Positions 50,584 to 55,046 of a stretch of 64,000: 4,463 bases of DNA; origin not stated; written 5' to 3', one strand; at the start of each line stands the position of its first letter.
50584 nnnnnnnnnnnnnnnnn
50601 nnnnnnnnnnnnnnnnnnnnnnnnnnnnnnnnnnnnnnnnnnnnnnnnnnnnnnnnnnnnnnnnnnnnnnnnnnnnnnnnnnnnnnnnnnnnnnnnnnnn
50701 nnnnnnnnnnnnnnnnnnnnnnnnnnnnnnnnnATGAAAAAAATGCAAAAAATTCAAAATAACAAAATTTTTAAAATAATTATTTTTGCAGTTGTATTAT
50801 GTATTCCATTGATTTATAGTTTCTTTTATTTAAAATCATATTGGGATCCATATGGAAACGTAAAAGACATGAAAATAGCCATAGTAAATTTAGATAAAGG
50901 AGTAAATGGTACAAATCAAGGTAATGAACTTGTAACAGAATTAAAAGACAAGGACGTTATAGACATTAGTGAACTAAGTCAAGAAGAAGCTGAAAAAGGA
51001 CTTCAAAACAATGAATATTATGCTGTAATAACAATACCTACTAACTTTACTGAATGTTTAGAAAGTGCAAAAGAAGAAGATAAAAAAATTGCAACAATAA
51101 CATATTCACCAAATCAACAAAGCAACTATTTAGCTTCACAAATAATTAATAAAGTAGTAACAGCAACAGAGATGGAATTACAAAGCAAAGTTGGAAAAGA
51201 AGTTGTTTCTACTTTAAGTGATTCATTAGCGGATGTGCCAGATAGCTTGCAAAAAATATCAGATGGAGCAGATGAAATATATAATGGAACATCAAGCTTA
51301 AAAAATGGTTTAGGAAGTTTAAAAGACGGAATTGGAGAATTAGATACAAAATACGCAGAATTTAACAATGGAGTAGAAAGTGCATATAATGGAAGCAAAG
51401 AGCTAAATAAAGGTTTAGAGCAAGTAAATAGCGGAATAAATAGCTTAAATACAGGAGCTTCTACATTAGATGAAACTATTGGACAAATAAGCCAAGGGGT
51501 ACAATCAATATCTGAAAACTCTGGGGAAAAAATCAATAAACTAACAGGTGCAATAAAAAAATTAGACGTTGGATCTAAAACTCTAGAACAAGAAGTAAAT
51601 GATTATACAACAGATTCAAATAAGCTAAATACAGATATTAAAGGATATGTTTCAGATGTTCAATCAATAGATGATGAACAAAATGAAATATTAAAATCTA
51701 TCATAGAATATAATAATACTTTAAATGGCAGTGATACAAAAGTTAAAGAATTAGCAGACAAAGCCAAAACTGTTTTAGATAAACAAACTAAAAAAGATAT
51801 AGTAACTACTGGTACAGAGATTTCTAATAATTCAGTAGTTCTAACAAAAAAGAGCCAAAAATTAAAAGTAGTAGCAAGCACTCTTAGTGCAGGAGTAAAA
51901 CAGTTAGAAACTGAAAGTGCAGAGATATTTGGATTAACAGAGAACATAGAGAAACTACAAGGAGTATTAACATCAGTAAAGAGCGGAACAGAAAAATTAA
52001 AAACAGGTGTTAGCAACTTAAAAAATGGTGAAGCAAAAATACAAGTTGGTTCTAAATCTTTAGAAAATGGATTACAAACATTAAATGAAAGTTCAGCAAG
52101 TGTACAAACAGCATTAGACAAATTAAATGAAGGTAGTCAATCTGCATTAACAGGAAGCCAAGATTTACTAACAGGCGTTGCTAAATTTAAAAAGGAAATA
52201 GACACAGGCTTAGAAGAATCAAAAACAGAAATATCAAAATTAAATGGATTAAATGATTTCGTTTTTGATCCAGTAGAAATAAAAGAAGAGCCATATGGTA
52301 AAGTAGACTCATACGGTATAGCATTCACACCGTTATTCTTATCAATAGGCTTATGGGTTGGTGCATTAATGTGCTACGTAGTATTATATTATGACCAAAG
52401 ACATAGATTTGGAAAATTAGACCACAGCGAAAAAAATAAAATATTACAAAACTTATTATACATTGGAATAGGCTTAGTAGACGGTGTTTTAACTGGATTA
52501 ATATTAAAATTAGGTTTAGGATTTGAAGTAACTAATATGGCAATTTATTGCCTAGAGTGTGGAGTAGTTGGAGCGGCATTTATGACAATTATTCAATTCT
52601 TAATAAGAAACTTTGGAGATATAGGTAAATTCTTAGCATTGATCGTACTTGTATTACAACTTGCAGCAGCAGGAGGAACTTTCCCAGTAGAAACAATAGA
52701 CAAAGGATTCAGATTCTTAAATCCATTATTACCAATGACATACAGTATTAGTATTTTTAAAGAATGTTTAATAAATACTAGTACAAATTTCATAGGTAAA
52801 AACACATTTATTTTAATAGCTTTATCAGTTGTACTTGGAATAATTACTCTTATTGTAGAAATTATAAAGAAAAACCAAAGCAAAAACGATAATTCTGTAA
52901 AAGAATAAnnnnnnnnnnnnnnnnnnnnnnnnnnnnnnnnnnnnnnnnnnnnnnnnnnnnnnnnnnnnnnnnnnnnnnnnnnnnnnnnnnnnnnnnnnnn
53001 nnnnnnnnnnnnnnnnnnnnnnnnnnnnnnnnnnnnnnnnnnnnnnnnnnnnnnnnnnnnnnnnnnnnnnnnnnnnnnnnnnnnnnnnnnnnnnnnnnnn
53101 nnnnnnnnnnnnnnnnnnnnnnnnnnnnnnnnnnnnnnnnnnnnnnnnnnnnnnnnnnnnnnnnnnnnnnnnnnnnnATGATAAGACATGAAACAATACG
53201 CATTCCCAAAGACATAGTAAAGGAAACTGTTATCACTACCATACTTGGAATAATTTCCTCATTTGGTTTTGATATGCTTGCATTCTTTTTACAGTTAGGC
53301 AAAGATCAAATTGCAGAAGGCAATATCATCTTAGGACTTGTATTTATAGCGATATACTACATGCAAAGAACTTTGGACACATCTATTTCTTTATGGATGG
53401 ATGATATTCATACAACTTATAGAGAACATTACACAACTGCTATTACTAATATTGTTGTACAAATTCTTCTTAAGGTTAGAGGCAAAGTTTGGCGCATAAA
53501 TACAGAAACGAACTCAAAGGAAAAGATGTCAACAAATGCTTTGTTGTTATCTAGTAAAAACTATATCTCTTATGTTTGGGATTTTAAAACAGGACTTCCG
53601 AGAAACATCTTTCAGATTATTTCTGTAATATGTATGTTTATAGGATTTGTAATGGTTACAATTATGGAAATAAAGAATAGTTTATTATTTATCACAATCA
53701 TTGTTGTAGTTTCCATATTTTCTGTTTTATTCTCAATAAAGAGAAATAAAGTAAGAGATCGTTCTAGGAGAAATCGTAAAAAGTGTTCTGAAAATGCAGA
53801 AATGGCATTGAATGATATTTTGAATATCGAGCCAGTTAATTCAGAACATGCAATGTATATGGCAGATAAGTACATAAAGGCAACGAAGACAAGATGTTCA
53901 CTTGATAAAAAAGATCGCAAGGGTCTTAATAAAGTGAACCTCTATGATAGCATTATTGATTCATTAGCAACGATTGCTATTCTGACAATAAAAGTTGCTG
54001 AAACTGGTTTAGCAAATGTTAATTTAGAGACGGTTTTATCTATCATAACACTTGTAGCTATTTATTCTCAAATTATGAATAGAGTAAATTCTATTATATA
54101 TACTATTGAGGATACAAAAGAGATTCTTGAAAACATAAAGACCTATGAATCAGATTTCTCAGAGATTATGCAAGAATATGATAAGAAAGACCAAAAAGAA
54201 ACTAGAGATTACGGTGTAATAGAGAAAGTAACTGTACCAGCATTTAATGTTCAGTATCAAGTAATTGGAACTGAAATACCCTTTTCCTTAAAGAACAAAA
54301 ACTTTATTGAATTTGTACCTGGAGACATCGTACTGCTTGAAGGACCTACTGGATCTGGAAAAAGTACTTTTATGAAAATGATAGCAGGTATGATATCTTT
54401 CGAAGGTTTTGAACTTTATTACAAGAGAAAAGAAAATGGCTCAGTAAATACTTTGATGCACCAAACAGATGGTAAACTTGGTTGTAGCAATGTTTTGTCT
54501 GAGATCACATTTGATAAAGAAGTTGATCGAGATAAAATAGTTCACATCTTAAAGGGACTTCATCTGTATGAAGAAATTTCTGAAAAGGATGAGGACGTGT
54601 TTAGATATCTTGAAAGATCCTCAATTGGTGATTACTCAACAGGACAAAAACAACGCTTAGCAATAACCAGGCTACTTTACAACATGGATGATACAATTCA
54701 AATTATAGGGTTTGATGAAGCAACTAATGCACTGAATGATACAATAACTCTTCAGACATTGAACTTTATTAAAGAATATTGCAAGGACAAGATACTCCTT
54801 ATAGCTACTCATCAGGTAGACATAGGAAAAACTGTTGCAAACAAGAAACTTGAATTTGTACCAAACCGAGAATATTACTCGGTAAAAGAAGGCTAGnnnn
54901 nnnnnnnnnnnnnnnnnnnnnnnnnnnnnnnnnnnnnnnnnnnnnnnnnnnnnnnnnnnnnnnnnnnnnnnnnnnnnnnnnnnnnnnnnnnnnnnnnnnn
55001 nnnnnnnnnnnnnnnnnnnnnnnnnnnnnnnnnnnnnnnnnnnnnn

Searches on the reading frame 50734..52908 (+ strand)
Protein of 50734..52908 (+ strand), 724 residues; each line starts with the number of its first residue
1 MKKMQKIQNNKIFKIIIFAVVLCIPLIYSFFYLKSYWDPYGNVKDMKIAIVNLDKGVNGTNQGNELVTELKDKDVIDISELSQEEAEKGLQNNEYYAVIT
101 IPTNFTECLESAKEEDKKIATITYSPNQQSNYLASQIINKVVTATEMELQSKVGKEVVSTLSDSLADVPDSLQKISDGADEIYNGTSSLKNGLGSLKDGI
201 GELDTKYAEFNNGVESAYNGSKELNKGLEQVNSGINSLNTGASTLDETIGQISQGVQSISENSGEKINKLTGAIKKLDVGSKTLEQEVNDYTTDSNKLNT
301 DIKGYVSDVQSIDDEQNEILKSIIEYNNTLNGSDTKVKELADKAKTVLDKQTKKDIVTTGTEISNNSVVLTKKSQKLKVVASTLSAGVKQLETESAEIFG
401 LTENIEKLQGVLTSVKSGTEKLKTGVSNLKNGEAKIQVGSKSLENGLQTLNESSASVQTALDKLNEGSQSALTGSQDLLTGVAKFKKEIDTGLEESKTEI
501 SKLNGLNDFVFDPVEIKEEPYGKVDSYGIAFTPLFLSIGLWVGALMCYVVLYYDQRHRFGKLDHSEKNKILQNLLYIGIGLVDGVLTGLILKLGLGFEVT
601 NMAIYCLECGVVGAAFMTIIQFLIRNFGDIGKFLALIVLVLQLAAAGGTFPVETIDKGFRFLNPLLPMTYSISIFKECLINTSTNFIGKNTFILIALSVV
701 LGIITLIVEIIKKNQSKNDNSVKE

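Call 56: search_protein_families(library=pfam, proteins=[window:50734-52908:+], max_evalue=0.00001)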
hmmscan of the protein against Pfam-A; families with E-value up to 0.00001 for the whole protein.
window:50734-52908:+ (724 aa): 3 families
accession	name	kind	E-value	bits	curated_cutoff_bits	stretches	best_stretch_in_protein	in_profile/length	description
PF12698.13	ABC2_membrane_3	-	1.1e-17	64.7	31.6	1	16-160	7-134/347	ABC-2 family transporter protein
PF12051.14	DUF3533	-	9.1e-10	38.5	27.6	1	24-167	9-170/380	Protein of unknown function (DUF3533)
PF10473.14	CENP-F_leu_zip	-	1.8e-06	28.5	34.5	0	145-225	41-121/140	Leucine-rich repeats of kinetochore protein Cenp-F/LEK1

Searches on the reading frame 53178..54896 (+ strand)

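Call 56: search_protein_families(library=pfam, proteins=[window:53178-54896:+], max_evalue=0.00001)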
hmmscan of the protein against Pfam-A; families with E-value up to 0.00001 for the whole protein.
window:53178-54896:+ (572 aa): 1 family
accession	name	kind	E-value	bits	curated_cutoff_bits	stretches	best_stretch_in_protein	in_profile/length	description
PF00005.33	ABC_tran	-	4.3e-10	40.8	25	1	378-517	7-137/137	ABC transporter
